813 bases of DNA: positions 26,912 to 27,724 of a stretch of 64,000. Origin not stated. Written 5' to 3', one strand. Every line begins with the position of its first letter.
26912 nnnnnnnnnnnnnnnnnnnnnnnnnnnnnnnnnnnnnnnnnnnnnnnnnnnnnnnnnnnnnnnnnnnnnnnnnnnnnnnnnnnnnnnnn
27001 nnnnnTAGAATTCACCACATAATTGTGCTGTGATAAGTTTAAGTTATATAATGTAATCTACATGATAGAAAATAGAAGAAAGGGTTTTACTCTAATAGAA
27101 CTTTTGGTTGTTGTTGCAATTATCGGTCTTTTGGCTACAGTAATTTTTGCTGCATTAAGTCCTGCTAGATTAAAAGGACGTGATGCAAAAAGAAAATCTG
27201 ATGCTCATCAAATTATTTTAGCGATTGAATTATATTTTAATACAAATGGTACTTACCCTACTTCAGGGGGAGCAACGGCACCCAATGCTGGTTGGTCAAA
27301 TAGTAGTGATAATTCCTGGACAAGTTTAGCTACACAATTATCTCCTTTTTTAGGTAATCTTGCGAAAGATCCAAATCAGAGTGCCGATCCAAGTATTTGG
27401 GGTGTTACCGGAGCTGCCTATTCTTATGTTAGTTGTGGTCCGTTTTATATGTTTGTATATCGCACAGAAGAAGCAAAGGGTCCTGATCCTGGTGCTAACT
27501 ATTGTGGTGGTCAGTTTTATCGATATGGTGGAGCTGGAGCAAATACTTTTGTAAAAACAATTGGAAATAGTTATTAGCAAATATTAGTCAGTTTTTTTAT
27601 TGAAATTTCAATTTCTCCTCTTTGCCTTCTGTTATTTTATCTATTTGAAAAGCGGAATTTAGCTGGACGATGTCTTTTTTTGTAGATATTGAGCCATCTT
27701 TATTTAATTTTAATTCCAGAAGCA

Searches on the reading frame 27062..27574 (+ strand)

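Call 54: search_protein_families(library=ncbifam, proteins=[window:27062-27574:+], max_evalue=0.01)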
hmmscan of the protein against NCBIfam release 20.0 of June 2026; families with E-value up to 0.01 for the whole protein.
window:27062-27574:+ (171 aa): 9 families
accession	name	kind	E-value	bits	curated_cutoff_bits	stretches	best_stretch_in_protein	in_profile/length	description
TIGR01710.1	typeII_sec_gspG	equivalog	9.2e-10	38.7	88.85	1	7-69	1-63/134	type II secretion system major pseudopilin GspG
TIGR02532.1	IV_pilin_GFxxxE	domain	1.6e-08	34.1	16.3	1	6-28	1-23/24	prepilin-type N-terminal cleavage/methylation domain-containing protein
TIGR01708.2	typeII_sec_gspH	equivalog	4.5e-07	30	80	1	7-35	2-30/169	type II secretion system minor pseudopilin GspH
NF041775.1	typeIV_PilA_Myxo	equivalog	8.7e-07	29.1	400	1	4-54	8-58/214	type IV pilin protein PilA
NF041013.1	T4P_ComGE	equivalog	3.2e-06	27.2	49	1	6-59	3-57/83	competence type IV pilus minor pilin ComGE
NF007862.0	PRK10574.1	equivalog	0.00014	22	138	1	5-28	3-26/145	prepilin peptidase-dependent pilin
NF040999.1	pilin_ComGC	equivalog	0.00066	19.8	75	1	7-29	2-24/84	competence type IV pilus major pilin ComGC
NF007800.0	PRK10506.1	equivalog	0.0057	16.5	158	0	4-26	6-28/163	prepilin peptidase-dependent protein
NF040982.1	ComGD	equivalog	0.0068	16.8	70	1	7-31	2-26/139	competence type IV pilus minor pilin ComGD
